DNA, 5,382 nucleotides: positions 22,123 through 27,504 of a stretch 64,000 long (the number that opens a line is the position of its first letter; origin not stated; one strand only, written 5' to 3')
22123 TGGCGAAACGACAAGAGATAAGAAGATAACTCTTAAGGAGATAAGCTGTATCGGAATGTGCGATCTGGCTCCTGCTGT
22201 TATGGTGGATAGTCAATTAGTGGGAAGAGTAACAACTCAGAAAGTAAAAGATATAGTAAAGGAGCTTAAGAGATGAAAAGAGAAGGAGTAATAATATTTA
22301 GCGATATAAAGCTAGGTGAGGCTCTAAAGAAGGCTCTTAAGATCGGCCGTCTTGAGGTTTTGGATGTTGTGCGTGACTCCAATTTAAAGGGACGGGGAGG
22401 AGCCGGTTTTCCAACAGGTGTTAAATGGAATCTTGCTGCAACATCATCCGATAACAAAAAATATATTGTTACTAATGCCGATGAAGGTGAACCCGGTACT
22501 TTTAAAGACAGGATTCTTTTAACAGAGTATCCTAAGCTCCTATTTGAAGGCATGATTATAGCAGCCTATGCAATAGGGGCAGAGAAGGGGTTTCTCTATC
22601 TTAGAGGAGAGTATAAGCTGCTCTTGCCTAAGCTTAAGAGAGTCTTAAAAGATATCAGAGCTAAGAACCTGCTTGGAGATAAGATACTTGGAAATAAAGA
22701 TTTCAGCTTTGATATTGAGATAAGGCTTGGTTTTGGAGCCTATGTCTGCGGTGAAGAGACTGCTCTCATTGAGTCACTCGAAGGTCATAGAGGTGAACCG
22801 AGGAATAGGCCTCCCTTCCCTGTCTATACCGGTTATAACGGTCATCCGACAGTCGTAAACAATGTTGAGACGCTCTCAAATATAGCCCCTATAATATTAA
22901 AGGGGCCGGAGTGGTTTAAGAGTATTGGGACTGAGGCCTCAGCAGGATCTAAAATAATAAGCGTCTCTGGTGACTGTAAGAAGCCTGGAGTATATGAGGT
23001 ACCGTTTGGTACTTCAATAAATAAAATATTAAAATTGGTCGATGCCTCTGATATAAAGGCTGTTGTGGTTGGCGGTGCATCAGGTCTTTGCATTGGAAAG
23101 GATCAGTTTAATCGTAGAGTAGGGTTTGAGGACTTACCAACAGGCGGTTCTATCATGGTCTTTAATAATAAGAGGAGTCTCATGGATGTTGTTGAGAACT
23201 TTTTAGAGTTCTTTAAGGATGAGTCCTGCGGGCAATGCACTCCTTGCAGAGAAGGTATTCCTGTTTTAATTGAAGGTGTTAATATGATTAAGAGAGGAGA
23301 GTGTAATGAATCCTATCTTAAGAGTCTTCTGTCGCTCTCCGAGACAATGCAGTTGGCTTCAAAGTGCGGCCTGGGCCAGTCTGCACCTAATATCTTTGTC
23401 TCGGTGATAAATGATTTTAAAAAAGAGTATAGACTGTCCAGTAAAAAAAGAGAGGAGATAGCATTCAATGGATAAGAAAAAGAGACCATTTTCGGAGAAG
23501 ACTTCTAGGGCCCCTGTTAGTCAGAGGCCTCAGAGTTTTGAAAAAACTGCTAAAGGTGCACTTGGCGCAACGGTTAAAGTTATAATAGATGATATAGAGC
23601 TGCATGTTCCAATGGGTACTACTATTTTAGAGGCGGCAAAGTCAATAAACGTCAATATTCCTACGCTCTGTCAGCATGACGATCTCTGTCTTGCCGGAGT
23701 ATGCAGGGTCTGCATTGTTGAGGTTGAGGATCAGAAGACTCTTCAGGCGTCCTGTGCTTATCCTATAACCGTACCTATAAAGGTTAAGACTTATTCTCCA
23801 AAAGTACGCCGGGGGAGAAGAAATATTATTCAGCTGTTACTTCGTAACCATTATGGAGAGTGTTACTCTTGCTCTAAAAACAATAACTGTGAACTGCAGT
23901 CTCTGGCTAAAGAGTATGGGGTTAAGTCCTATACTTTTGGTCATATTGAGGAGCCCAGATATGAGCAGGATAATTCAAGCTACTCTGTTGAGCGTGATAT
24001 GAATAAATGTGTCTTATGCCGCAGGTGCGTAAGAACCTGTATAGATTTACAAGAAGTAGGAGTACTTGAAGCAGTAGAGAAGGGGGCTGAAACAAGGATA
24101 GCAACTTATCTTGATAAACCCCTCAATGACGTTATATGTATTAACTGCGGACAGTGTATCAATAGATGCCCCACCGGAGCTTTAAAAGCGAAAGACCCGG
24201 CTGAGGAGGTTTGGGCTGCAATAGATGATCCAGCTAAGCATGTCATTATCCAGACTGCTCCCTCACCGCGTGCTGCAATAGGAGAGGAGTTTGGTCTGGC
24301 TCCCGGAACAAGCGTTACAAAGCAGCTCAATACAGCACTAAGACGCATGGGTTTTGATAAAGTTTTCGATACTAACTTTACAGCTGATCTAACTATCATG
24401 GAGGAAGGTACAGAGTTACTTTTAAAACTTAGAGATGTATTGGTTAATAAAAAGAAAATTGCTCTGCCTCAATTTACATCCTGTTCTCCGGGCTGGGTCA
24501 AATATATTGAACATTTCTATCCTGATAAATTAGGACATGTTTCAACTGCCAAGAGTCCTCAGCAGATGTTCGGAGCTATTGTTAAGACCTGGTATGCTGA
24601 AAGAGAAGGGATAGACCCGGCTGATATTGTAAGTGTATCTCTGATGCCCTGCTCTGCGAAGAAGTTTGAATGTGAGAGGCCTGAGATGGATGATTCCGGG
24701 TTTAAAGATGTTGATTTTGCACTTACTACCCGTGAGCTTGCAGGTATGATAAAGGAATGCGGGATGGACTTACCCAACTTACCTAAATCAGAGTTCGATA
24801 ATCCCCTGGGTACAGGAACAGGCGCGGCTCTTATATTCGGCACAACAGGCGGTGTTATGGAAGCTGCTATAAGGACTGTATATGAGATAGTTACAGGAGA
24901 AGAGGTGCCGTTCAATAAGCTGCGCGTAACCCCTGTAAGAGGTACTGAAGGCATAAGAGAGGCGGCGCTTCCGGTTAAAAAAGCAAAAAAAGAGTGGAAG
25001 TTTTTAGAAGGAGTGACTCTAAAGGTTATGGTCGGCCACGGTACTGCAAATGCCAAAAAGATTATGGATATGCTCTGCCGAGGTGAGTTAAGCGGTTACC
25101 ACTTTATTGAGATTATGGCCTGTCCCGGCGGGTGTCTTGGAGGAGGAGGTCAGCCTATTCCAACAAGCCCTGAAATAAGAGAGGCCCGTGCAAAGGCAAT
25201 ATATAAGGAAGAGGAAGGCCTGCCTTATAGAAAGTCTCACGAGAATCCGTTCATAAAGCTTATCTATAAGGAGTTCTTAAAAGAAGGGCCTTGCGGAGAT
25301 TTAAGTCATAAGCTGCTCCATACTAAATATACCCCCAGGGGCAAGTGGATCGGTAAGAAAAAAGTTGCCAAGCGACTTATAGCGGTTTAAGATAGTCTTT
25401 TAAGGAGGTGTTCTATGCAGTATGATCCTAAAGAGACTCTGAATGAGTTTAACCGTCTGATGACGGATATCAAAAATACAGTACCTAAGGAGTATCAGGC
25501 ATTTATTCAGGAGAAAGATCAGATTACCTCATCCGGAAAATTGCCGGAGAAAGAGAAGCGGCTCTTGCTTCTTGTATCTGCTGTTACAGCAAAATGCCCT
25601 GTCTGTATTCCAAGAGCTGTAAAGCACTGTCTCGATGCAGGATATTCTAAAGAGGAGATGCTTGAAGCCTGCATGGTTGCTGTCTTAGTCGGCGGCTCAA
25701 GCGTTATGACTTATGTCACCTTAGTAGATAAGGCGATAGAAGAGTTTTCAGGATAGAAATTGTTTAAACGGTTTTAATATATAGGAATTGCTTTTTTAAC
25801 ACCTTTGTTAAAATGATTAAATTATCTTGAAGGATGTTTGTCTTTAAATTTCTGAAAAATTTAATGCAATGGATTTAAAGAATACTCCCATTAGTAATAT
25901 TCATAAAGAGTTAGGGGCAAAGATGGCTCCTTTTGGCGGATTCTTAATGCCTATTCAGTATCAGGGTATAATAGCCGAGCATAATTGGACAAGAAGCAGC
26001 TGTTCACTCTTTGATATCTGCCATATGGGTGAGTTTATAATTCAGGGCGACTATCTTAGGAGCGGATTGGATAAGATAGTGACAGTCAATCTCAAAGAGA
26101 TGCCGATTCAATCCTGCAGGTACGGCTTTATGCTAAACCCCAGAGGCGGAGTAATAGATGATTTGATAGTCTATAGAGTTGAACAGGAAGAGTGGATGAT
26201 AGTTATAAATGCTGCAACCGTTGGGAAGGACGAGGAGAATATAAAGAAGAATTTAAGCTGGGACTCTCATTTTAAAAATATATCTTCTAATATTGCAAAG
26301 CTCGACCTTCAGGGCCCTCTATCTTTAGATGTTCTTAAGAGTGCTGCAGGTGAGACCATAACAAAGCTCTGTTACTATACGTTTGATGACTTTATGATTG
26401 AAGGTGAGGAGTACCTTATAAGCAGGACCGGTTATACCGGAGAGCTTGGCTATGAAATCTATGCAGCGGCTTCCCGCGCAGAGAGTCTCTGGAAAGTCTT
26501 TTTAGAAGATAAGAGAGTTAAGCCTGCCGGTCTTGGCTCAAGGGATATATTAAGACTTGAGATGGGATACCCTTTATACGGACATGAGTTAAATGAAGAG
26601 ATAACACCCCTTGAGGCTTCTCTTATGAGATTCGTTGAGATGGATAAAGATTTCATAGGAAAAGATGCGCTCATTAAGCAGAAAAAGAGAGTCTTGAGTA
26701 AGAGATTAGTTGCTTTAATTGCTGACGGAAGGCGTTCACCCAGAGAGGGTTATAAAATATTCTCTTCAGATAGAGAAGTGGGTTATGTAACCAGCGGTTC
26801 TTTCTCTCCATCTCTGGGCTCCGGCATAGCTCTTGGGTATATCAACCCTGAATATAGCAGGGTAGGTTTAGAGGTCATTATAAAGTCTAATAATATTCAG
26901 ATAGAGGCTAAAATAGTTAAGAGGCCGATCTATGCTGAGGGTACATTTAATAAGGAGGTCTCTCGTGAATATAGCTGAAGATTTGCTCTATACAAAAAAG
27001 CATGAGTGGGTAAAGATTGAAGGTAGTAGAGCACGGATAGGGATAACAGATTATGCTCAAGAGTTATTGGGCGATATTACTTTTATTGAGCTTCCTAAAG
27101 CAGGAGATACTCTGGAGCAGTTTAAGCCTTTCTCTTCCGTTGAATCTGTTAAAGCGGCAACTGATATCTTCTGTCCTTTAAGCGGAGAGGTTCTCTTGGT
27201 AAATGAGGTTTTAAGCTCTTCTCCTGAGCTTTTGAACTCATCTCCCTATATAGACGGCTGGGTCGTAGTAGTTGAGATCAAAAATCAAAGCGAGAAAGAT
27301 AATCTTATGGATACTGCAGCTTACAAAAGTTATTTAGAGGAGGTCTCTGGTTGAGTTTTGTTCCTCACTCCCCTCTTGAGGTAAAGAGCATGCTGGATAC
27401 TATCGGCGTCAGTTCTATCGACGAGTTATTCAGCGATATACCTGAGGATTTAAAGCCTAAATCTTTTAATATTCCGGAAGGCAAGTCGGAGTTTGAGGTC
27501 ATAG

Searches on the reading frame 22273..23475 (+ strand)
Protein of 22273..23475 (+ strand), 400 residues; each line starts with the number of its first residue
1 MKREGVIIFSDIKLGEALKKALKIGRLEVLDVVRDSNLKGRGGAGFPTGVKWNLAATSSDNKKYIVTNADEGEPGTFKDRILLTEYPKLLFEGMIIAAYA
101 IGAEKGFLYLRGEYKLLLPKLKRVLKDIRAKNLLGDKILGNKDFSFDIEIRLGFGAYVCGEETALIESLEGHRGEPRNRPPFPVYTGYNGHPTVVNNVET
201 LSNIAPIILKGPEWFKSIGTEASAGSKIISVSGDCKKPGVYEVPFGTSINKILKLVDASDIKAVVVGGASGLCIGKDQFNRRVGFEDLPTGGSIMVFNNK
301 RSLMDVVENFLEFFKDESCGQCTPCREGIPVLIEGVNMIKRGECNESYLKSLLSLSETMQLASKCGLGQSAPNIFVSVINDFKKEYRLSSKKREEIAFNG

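Call 82: search_protein_families(library=pfam, proteins=[window:22273-23475:+], max_evalue=0.0001)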
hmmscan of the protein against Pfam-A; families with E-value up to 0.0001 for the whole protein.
window:22273-23475:+ (400 aa): 2 families
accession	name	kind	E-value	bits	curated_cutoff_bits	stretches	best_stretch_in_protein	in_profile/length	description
PF01512.22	Complex1_51K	-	2.7e-43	147.9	31.2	1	33-205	1-149/150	Nuo51 FMN-binding domain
PF10589.14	NADH_4Fe-4S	-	2.6e-25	88.5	23.5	1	305-387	1-83/85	NADH-ubiquinone oxidoreductase-F iron-sulfur binding region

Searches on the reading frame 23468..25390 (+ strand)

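Call 13: search_protein_families(library=pfam, proteins=[window:23468-25390:+], max_evalue=0.001)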
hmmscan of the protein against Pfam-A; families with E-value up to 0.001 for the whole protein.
window:23468-25390:+ (640 aa): 12 families
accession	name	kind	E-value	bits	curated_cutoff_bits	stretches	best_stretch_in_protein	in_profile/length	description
PF02906.19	Fe_hyd_lg_C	-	5.3e-87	292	22.1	1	257-560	1-245/245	Iron only hydrogenase large subunit, C-terminal domain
PF02256.22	Fe_hyd_SSU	-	5.2e-22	78.1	24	1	569-624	2-56/56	Iron hydrogenase small subunit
PF10588.14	NADH-G_4Fe-4S_3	-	3e-15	55.9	27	1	117-153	1-37/40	NADH-ubiquinone oxidoreductase-G iron-sulfur binding region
PF13510.11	Fer2_4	-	4.3e-15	56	22.8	1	34-109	2-80/82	2Fe-2S iron-sulfur cluster binding domain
PF22117.2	Fer4_Nqo3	-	3e-10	40.6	27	1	174-239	4-66/67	NADH-quinone oxidoreductase subunit 3, ferredoxin-like domain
PF12838.12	Fer4_7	-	1e-07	32.8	27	1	180-238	1-52/52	4Fe-4S dicluster domain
PF00111.32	Fer2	-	2.5e-06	27.8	21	1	43-93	8-53/77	2Fe-2S iron-sulfur cluster binding domain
PF13187.11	Fer4_9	-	5e-06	26.9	27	1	180-238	1-51/52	4Fe-4S dicluster domain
PF00037.32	Fer4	-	6.1e-06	26.3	21.1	1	224-240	8-24/24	4Fe-4S binding domain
PF12837.12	Fer4_6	-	0.00012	22.2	25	1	174-192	2-20/24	4Fe-4S binding domain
PF13484.11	Fer4_16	-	0.00024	22.3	30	1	224-246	2-21/66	4Fe-4S double cluster binding domain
PF13183.11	Fer4_8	-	0.00081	20.3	27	0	224-241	5-22/68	4Fe-4S dicluster domain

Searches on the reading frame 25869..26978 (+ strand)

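Call 13: search_protein_families(library=pfam, proteins=[window:25869-26978:+], max_evalue=0.001)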
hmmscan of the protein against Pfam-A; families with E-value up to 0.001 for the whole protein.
window:25869-26978:+ (369 aa): 3 families
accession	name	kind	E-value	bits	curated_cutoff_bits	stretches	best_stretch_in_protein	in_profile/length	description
PF01571.26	GCV_T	-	5.5e-79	265.4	25.6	1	10-254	3-254/255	Aminomethyltransferase folate-binding domain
PF08669.17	GCV_T_C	-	3.1e-20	72.3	25.9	1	278-355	1-79/80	Glycine cleavage T-protein C-terminal barrel domain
PF22770.2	POP1_C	-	0.0002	22.1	24.3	1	289-326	99-136/174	POP1 C-terminal domain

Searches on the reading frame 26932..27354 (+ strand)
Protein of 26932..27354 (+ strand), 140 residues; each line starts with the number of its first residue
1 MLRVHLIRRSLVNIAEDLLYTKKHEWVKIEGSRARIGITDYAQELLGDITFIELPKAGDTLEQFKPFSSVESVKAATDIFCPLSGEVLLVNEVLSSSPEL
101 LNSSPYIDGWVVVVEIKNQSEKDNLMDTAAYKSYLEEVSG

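Call 13: search_protein_families(library=pfam, proteins=[window:26932-27354:+], max_evalue=0.001)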
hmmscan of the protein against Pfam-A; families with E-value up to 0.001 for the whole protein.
window:26932-27354:+ (140 aa): 1 family
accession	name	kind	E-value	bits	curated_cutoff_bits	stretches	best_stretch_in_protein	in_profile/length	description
PF01597.25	GCV_H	-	1.2e-39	135.5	22.2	1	18-137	1-121/122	Glycine cleavage H-protein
